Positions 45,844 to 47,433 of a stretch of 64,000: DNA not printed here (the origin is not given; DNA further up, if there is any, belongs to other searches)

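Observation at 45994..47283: Full-length trigger factor embedded in the replication module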

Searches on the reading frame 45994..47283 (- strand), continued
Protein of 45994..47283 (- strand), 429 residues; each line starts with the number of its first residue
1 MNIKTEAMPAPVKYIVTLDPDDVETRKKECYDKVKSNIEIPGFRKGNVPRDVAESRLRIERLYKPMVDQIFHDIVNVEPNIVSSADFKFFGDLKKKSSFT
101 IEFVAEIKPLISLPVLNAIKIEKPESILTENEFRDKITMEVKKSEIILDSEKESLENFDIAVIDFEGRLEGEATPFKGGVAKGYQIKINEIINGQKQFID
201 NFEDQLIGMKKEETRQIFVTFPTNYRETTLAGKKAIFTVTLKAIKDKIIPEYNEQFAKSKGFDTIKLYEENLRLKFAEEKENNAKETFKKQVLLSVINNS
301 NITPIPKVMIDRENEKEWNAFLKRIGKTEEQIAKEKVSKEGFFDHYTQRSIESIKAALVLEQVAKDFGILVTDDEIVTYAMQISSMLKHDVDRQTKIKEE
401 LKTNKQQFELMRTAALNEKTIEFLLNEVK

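Call 30: find_related_loci(query=A1, collection=viral_contigs, flank=10000)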
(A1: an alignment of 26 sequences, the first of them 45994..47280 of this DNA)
Query A1 (428 aa) in viral_contigs; peptide patterns used: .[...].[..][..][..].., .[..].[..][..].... (x = any residue, [..] = any of these).
182 stretches matched a pattern; 5 encode a relative of the query (tblastn E <= 1e-3); 5 distinct loci.
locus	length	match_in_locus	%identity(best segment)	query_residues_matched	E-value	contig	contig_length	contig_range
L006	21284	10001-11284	58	2-426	9e-163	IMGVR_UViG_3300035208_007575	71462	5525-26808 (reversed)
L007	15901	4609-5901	56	1-428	4e-161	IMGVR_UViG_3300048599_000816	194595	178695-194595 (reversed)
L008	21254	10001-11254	49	2-423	1e-133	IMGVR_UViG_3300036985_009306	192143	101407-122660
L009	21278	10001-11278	42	2-425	7e-105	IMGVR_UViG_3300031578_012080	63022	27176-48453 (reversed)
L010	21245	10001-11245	36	2-423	3e-75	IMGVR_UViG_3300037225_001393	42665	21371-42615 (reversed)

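Call 31: find_related_loci(query=A1, collection=genome_contigs, flank=6000)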
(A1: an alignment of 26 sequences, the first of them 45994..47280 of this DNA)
Query A1 (428 aa) in genome_contigs; peptide patterns used: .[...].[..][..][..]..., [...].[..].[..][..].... (x = any residue, [..] = any of these).
97 stretches matched a pattern; 14 encode a relative of the query (tblastn E <= 1e-3); 14 distinct loci.
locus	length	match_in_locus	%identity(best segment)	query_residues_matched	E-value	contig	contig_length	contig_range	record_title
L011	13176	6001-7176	28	36-424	2e-35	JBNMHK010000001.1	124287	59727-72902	MAG: Ureaplasma sp. isolate CM_BacUre365.124 k141_97847_length_124287_cov_119.2558, whole genome shotgun sequence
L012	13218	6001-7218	27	13-428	2e-35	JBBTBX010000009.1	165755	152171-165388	MAG: Pseudomonadota bacterium isolate H41-bin258_1 H41_bin258_1_000000000009, whole genome shotgun sequence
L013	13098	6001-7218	27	13-428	6e-34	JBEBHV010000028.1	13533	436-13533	MAG: Rickettsiales bacterium isolate SF1_2_7 NODE_3648_length_13533_cov_3.051362, whole genome shotgun sequence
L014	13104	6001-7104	29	26-385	4e-34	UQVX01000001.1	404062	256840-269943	uncultured Mycoplasmataceae bacterium isolate UMGS689 genome assembly, contig: NODE_2_length_404062_cov_85.766398, whole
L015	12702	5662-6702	26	39-375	1e-29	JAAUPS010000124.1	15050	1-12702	MAG: Phormidesmis sp. RL_2_1 NODE_556_length_15050_cov_2.729411, whole genome shotgun sequence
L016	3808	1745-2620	29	33-326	4e-28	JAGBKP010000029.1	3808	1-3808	MAG: Selenomonadaceae bacterium isolate RGIG9201 Water_deer_Rumen-1__c55888, whole genome shotgun sequence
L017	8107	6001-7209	28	15-426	3e-27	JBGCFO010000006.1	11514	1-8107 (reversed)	MAG: Rickettsiaceae bacterium isolate SGMAG-19 contig6, whole genome shotgun sequence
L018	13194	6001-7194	26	22-426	2e-26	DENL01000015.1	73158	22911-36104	MAG TPA_asm: Rickettsiales bacterium UBA2645 UBA2645_contig_763, whole genome shotgun sequence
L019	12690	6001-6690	34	153-386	3e-25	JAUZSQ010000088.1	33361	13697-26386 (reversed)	MAG: Sulfurovum sp. isolate Faavne_M6_B9 Faavne_M6_B9-contig_4284_pilon, whole genome shotgun sequence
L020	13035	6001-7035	26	36-376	3e-24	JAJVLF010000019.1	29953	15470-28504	MAG: Campylobacterota bacterium isolate HM1-3a HM_EPSSYM_contigs_19, whole genome shotgun sequence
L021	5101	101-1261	25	32-428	6e-21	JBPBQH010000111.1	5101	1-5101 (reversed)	MAG: Janthinobacterium lividum isolate 3300037287_metabat.28 3300037287_metabat.28_Ga0393320_0004119, whole genome shotg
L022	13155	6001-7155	25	33-424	3e-20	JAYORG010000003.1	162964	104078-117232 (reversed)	MAG: Rickettsiales bacterium isolate 139567_S168_rosella_bins.tsv.125 NODE_43_length_162964_cov_8.202303, whole genome s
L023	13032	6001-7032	27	17-359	1e-23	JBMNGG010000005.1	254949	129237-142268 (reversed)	MAG: Tepidanaerobacteraceae bacterium isolate SBF912LR0HQ0147 contig_24411, whole genome shotgun sequence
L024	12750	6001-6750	27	23-264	2e-16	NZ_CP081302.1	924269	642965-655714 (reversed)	Mycoplasma sp. Ms02 chromosome, complete genome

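Call 40: search_protein_representatives(protein=window:45997-47283:-)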
Query: 429 residues. Proteins with E-value up to 0.001 (for the whole library): 13911; up to 1e-10: 6699; up to 1e-30: 151. The best 150 are listed.
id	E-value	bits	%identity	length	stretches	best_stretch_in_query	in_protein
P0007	5.5e-150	516.2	57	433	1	1-429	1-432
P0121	8.2e-104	364.2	43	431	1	1-426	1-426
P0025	3.6e-100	352.2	45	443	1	1-428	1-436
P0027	1.9e-97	343.2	42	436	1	8-426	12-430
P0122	2.0e-97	343.1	42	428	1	1-427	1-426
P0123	2.0e-97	343.1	42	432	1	1-426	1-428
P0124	4.4e-93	328.9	42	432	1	1-426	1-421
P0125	1.4e-89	317.3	40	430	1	1-427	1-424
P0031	7.8e-85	301.7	40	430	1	2-425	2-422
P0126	3.8e-83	296.1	41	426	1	1-390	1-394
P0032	3.9e-83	296.1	42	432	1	1-427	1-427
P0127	2.7e-70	253.8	36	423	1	1-425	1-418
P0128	2.4e-69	250.7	41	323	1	1-322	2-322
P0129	3.4e-64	233.7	35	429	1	11-426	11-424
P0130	2.8e-53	197.8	30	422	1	8-428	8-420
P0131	4.3e-44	167.6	29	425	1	3-416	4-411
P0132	7.7e-44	166.7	32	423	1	1-385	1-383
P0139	4.4e-39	151.1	28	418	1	1-428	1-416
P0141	7.8e-39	150.3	28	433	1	2-379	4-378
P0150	3.7e-37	144.7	30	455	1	3-380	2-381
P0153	9.2e-37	143.4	32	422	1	6-405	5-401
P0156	4.9e-36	141.0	28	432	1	15-380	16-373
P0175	3.6e-34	134.9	28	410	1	7-426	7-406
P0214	1.1e-32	130.0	27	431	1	4-428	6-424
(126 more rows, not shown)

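Call 47: list_cluster_members(proteins=[P0130, P0131, P0214, P0139, P0175, P0153, P0132, P0156, P0141, P0150])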
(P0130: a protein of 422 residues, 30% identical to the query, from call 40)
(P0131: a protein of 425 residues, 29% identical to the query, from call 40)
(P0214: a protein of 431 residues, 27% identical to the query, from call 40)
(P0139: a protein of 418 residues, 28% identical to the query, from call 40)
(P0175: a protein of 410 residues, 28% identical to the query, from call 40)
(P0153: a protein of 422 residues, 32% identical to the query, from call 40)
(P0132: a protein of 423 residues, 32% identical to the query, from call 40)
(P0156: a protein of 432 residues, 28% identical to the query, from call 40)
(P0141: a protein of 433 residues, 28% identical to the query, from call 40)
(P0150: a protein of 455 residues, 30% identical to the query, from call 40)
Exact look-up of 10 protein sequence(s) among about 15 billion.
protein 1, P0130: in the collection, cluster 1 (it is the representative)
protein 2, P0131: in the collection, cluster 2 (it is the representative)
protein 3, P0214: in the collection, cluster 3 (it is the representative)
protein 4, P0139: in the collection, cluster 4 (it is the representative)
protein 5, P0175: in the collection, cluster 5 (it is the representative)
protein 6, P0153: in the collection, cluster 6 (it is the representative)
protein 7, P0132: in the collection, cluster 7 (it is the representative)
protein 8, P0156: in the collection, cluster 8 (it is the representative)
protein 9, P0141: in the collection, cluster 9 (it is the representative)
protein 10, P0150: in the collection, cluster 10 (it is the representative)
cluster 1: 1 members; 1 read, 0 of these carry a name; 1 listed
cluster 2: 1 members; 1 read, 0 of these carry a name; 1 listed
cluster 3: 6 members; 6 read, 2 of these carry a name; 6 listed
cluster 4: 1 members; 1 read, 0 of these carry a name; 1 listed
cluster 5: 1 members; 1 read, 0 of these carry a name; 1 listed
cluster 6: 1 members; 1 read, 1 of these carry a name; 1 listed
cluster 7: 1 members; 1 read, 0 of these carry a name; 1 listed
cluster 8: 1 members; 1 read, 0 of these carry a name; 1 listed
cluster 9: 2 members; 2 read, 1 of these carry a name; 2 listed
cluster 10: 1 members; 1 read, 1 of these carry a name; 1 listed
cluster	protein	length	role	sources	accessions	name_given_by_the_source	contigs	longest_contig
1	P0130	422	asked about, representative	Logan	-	-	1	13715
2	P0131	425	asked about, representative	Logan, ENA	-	-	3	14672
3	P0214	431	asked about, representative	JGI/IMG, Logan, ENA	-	-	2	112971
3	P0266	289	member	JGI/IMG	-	trigger factor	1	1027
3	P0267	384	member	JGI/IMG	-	trigger factor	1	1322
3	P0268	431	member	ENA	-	-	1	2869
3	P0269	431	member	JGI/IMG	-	-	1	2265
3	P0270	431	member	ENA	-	-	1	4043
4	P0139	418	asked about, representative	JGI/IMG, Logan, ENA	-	-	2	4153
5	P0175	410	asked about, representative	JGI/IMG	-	-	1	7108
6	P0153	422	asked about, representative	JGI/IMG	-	trigger factor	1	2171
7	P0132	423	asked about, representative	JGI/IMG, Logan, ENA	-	-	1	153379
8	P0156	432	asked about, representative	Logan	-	-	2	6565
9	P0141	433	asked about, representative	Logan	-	-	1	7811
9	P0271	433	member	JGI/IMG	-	trigger factor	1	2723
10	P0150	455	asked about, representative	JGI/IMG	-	trigger factor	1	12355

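Call 48: predict_structure(alignment_id=A2)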
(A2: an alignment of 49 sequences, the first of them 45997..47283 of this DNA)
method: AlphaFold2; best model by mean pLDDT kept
length: 429 residues; sequences in the alignment: 49
mean_pLDDT: 87.1   pTM: 0.66
mean pLDDT of the five models: 87.1, 86.6, 85.8, 85.6, 84.8
residues with pLDDT >= 90: 133; 70-90: 283; 50-70: 13; < 50: 0
segments of 3 or more residues with pLDDT < 50: none
pLDDT, mean of each block of 10 residues (from residue 1): 65 86 90 87 87 85 87 85 89 87 90 87 83 88 84 85 89 85 85 69 86 90 81 88 85 87 91 90 91 93 90 92 88 83 90 94 94 92 88 88 88 94 89
secondary structure, 60 per line:
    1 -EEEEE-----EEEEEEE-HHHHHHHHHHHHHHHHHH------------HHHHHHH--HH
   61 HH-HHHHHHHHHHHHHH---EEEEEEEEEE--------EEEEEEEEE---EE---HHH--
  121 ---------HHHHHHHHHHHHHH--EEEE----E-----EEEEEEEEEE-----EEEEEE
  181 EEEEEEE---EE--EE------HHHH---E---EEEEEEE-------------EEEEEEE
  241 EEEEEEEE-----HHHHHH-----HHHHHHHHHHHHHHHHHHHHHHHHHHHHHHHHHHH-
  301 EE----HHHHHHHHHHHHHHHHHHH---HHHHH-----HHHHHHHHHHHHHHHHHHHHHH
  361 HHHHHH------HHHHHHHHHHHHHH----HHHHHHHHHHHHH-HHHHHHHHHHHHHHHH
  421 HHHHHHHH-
elements in order: E2-6 E12-18 H20-37 H50-56 H59-62 H64-77 E81-90 E99-107 H130-143 E146-149 E160-169 E175-187 H203-206 E214-220 E234-248 H254-259 H265-299 H307-325 H329-333 H339-366 H373-386 H391-403 H405-428

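Call 50: find_encoding_contigs(protein=P0132, flank=8000, max_places=1)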
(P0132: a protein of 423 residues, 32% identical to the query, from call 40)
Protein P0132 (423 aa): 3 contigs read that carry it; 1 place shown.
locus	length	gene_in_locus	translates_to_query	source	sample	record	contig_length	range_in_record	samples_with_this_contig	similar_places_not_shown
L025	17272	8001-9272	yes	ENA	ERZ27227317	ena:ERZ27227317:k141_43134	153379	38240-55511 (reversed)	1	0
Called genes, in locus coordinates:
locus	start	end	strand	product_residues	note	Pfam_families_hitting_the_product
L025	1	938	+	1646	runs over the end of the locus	-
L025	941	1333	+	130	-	-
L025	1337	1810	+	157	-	PF00072:Response_reg (weak)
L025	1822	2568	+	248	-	PF00512:HisKA (weak), PF02518:HATPase_c, PF14501:HATPase_c_5 (weak)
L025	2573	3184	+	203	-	-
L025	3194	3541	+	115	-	-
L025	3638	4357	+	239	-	PF01930:Cas_Cas4 (faint), PF12705:PDDEXK_1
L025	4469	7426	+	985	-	-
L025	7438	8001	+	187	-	PF13238:AAA_18 (weak)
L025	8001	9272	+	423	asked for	PF05697:Trigger_N, PF00254:FKBP_C, PF05698:Trigger_C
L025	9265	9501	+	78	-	-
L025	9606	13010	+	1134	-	PF02811:PHP, PF07733:DNA_pol3_alpha, PF17657:DNA_pol3_finger, PF14579:HHH_6, PF01336:tRNA_anti-codon (weak)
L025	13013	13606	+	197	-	PF22769:DCD, PF00692:dUTPase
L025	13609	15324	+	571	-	PF13524:Glyco_trans_1_2, PF13506:Glyco_transf_21 (weak), PF00535:Glycos_transf_2, PF10111:Glyco_tranf_2_2, PF13641:Glyco_tranf_2_3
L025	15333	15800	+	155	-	-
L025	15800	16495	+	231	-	-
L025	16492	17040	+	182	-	-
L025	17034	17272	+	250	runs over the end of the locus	-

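Call 51: find_encoding_contigs(protein=P0214, flank=8000, max_places=1)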
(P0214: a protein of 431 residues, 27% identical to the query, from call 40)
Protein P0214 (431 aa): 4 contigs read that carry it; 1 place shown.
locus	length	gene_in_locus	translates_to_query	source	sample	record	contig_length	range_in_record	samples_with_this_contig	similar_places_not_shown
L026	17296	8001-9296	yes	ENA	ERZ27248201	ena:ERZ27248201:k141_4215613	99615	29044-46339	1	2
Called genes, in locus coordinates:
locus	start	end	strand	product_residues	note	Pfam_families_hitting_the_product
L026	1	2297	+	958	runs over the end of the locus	-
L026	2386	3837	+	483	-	PF00270:DEAD, PF04851:ResIII, PF00271:Helicase_C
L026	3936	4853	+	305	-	-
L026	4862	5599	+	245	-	PF01695:IstB_IS21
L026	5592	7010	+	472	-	PF13481:AAA_25 (weak), PF03796:DnaB_C, PF06745:ATPase (weak)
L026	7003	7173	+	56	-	-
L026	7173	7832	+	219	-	PF01939:NucS_C (faint)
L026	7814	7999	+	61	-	-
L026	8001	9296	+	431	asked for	PF05697:Trigger_N, PF00254:FKBP_C, PF05698:Trigger_C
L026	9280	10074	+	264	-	PF12705:PDDEXK_1, PF01930:Cas_Cas4 (weak)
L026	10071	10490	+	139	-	-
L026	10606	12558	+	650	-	PF22745:Nlig-Ia, PF01653:DNA_ligase_aden, PF14520:HHH_5 (faint), PF00533:BRCT (faint), PF03120:OB_DNA_ligase, PF12826:HHH_2 (weak)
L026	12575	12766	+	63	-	-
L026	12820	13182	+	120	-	-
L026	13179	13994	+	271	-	-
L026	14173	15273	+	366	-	-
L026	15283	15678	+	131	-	-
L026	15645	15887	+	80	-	-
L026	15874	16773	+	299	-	-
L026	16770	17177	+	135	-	-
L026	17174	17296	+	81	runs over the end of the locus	-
